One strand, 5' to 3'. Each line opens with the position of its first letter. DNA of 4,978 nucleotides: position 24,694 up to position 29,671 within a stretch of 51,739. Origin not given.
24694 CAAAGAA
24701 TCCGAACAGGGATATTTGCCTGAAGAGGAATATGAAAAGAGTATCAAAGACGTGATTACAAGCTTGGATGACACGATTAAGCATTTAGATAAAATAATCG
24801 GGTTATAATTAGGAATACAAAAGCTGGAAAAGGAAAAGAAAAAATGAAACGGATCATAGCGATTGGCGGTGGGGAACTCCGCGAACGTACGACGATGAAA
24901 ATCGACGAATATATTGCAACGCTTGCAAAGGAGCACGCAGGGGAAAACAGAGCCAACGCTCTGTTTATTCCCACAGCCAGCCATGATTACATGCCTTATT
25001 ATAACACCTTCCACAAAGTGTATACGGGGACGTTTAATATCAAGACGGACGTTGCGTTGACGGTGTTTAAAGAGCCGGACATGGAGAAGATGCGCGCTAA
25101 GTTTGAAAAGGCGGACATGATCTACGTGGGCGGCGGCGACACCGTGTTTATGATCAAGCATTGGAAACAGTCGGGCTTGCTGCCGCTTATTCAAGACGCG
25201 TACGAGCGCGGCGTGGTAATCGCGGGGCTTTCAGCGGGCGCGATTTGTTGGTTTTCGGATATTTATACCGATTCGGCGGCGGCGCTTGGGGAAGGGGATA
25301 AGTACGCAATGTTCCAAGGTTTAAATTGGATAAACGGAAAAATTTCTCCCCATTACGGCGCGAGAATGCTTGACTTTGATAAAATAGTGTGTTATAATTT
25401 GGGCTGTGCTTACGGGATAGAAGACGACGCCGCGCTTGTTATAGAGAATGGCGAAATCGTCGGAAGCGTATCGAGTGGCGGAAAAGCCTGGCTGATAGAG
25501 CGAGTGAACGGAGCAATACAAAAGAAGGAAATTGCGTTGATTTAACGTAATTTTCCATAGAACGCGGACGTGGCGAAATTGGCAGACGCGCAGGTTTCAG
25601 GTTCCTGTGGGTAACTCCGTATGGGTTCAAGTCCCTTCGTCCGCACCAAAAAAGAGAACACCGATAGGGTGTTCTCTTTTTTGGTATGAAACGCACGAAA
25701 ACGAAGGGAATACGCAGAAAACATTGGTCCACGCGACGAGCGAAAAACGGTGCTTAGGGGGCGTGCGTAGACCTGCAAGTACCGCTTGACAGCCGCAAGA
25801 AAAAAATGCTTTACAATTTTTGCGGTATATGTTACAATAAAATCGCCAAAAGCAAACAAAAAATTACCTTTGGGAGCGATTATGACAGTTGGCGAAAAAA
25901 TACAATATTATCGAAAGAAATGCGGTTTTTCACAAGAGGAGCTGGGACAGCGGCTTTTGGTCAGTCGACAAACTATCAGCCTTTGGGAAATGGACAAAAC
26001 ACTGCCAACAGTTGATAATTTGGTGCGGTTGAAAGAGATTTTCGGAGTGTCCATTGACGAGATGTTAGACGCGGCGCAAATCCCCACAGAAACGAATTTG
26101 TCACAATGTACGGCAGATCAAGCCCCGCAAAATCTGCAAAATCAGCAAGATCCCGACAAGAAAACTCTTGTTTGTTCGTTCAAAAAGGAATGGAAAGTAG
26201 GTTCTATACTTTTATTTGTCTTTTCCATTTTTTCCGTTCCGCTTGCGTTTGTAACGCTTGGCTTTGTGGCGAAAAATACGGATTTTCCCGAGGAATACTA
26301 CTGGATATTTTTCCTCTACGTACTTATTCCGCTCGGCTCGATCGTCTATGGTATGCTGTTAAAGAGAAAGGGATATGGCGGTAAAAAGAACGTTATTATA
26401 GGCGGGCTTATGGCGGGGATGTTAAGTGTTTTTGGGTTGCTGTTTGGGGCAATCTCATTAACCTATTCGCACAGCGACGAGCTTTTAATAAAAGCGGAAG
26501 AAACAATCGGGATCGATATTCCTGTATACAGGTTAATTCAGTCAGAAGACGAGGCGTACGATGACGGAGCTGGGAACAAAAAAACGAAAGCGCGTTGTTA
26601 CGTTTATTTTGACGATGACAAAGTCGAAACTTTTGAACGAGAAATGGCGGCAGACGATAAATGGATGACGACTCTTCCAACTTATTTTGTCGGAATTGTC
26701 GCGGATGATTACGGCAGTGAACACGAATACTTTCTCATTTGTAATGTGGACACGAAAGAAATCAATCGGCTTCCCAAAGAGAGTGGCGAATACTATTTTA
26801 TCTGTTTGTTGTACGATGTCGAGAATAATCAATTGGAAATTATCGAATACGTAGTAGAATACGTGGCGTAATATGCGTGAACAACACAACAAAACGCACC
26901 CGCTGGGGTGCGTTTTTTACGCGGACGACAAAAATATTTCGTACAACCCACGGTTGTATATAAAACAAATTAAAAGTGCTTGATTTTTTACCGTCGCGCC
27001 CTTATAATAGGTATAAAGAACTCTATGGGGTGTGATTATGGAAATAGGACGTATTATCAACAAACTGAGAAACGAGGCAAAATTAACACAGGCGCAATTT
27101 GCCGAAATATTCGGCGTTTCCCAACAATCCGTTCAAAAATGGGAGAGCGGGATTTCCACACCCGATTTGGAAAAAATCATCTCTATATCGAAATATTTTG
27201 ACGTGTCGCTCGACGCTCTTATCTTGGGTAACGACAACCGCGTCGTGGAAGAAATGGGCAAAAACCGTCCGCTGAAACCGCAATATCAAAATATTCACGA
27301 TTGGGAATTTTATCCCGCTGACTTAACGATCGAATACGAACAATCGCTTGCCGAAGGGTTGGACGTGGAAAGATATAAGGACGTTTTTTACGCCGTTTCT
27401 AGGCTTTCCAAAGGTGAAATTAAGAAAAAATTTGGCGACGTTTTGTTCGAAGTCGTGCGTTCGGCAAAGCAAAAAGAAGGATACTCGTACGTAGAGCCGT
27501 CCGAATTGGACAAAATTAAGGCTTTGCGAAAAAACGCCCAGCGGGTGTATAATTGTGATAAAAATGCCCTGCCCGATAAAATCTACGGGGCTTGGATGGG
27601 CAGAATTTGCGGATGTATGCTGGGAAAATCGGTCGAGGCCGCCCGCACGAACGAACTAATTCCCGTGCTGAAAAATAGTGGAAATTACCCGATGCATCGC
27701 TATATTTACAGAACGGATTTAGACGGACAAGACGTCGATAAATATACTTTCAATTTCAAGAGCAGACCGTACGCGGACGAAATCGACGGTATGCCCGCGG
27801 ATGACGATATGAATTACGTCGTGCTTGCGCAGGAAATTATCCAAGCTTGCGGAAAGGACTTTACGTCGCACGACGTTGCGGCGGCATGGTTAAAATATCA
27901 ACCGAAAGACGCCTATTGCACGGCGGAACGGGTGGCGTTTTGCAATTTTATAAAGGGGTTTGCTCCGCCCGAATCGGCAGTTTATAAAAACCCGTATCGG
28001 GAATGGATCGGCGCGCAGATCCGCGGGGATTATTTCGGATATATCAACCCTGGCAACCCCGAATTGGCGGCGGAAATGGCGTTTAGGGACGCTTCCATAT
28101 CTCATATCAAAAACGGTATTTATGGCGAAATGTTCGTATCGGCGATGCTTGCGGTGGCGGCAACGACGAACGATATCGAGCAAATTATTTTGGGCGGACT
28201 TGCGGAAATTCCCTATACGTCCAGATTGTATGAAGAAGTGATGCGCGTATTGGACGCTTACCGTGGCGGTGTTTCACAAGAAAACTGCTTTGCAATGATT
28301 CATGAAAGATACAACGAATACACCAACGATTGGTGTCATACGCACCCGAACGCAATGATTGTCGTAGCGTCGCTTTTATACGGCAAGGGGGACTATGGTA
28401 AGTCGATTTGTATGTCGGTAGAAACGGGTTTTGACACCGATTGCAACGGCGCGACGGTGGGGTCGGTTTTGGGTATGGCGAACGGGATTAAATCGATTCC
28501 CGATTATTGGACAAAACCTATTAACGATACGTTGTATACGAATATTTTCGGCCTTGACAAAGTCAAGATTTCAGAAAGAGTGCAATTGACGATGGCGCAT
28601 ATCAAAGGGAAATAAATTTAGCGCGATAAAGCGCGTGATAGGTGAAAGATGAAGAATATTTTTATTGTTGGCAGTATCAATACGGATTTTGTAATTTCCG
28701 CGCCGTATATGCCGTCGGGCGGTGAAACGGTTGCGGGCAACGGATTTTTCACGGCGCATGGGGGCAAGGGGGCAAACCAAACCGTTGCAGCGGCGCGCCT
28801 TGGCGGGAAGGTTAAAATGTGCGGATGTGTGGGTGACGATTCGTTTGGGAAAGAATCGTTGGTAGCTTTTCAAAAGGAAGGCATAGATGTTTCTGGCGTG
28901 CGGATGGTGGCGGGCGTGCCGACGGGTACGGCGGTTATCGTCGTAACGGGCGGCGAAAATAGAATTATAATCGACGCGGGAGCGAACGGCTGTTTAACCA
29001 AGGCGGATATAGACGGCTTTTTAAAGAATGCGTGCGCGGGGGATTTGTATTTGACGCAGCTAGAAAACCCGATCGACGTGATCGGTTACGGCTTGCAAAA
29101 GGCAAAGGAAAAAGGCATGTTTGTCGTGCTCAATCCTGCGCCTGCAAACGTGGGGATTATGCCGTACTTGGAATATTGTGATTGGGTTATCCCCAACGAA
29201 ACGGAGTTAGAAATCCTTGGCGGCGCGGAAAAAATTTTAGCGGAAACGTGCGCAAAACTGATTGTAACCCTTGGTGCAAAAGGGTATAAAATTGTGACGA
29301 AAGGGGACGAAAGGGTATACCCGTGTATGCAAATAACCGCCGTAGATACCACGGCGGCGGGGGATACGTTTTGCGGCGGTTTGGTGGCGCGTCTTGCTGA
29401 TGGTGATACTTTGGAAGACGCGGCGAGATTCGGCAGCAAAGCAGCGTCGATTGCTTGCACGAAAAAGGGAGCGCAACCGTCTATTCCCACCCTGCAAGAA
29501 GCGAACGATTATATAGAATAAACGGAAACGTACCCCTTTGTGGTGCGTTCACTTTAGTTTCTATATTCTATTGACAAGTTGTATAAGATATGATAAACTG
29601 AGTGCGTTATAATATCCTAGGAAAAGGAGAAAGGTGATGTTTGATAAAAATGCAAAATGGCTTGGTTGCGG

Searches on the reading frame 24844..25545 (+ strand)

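Call 26: search_protein_families(library=pfam, proteins=[window:24844-25545:+], max_evalue=0.0001)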
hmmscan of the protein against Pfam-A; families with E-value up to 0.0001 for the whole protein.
window:24844-25545:+ (233 aa): 1 family
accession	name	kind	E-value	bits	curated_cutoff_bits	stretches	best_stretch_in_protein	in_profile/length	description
PF03575.23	Peptidase_S51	-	8.7e-38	130.5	23.9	1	4-205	1-203/206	Peptidase family S51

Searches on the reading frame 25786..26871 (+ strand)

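Call 7: search_protein_families(library=pfam, proteins=[window:25786-26871:+], max_evalue=0.001)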
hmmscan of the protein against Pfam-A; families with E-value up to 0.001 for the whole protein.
window:25786-26871:+ (361 aa): 4 families
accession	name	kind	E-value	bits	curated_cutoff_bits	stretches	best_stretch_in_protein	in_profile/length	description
PF01381.28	HTH_3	-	4.5e-14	52.7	23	1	39-92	1-54/55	Helix-turn-helix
PF12844.13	HTH_19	-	6.8e-08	32.7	30.2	1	36-97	1-62/64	Helix-turn-helix domain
PF13560.12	HTH_31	-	1.4e-06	28.9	27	1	39-93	6-61/64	Helix-turn-helix domain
PF07022.19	Phage_CI_repr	-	2.8e-05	24.8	22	1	45-94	9-58/65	Bacteriophage CI repressor helix-turn-helix domain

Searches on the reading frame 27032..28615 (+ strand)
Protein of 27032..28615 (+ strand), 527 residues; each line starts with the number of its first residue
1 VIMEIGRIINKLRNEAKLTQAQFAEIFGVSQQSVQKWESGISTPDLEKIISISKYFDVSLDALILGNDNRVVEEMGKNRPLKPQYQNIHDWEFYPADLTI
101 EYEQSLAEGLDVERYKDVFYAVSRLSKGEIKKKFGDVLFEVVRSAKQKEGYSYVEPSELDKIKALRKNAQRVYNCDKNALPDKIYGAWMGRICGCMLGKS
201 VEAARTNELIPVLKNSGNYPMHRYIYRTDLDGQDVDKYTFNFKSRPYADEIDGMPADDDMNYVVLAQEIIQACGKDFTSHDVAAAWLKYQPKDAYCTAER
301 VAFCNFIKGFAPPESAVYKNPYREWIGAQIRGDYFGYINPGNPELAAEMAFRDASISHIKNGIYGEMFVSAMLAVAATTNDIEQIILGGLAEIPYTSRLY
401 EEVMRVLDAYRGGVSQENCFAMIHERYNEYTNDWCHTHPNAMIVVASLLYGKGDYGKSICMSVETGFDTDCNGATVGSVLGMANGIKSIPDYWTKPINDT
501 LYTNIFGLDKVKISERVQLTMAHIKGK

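Call 7: search_protein_families(library=pfam, proteins=[window:27032-28615:+], max_evalue=0.001)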
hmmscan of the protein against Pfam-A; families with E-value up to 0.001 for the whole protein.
window:27032-28615:+ (527 aa): 6 families
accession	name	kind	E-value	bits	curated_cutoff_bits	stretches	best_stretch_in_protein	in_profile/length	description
PF03747.19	ADP_ribosyl_GH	-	2.3e-44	152.7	26.2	1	186-491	1-286/287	ADP-ribosylglycohydrolase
PF01381.28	HTH_3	-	2.8e-16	59.7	23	1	10-63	2-55/55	Helix-turn-helix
PF12844.13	HTH_19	-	2.4e-10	40.6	30.2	1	6-68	1-63/64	Helix-turn-helix domain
PF13560.12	HTH_31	-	6.9e-06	26.7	27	1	5-60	2-58/64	Helix-turn-helix domain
PF07022.19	Phage_CI_repr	-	0.00018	22.2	22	1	18-68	12-62/65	Bacteriophage CI repressor helix-turn-helix domain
PF13443.12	HTH_26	-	0.00094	19.8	22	0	9-61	2-55/63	Cro/C1-type HTH DNA-binding domain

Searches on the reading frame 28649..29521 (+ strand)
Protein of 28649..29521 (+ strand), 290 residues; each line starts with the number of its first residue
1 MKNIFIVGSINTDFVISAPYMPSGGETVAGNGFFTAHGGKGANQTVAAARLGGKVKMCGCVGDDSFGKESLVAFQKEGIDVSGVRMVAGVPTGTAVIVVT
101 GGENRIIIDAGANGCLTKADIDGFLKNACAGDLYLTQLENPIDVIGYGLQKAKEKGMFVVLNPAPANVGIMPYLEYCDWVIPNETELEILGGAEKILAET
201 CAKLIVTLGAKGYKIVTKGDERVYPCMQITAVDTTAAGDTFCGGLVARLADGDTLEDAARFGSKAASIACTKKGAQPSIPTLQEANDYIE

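Call 7: search_protein_families(library=pfam, proteins=[window:28649-29521:+], max_evalue=0.001)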
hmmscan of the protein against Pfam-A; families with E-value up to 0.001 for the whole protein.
window:28649-29521:+ (290 aa): 1 family
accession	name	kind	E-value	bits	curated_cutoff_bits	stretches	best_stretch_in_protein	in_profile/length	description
PF00294.29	PfkB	-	6.2e-60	203.5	25.8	1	1-281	1-301/302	pfkB family carbohydrate kinase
